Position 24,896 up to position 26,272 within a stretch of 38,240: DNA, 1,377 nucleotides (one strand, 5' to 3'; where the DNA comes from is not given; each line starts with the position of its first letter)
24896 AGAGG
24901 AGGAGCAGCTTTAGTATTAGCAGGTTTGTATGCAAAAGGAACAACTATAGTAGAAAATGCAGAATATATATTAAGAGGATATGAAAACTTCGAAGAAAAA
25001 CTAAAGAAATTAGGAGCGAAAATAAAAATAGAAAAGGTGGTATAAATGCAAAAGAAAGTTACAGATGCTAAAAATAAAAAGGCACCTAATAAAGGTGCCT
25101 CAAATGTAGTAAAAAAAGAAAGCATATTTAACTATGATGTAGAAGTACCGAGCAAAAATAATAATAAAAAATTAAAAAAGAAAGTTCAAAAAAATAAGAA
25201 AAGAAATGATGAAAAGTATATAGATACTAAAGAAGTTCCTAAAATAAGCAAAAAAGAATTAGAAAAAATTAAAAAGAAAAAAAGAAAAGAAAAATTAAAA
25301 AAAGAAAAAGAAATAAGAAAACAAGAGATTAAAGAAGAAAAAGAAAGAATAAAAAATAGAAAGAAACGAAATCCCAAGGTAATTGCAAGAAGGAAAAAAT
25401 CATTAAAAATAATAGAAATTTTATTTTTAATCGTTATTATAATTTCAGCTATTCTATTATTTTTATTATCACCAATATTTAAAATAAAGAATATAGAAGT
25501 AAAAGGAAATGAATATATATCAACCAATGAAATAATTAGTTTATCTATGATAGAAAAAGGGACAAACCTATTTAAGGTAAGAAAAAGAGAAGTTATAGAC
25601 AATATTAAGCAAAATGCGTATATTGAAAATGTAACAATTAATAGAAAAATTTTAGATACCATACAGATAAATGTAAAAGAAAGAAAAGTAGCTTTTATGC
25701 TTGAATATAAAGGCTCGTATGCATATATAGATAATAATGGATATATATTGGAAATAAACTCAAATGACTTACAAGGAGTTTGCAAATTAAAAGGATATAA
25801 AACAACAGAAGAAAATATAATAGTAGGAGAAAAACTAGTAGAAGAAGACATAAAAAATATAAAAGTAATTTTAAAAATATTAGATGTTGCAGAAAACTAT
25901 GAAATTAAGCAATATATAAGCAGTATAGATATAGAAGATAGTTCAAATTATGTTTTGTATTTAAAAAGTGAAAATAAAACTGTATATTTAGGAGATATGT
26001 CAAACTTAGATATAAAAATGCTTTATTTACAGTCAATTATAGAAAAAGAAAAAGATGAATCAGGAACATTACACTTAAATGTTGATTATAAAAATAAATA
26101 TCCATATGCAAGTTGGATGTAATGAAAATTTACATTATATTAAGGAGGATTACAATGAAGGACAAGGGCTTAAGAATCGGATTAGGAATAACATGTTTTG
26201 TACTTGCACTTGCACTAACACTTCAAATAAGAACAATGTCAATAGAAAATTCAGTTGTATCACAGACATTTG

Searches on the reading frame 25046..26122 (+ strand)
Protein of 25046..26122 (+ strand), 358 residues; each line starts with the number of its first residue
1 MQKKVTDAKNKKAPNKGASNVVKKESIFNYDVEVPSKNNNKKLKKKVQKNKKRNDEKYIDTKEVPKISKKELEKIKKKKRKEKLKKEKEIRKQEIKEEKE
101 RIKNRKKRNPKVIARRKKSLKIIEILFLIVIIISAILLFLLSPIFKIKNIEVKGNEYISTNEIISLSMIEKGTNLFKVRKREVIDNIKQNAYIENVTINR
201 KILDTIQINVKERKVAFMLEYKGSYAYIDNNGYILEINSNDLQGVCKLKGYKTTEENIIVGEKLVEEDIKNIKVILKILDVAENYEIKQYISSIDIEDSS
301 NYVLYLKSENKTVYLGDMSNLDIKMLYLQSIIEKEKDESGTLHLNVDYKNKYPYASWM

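Call 14: search_protein_families(library=pfam, proteins=[window:25046-26122:+], max_evalue=0.001)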
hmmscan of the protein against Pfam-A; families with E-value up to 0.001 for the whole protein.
window:25046-26122:+ (358 aa): 2 families
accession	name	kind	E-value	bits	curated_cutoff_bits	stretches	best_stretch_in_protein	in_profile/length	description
PF08478.15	POTRA_1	-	1e-17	64.6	23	1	145-213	1-69/69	POTRA domain, FtsQ-type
PF03799.20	FtsQ_DivIB_C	-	0.00056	21.2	21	0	222-335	6-103/114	Cell division protein FtsQ/DivIB, C-terminal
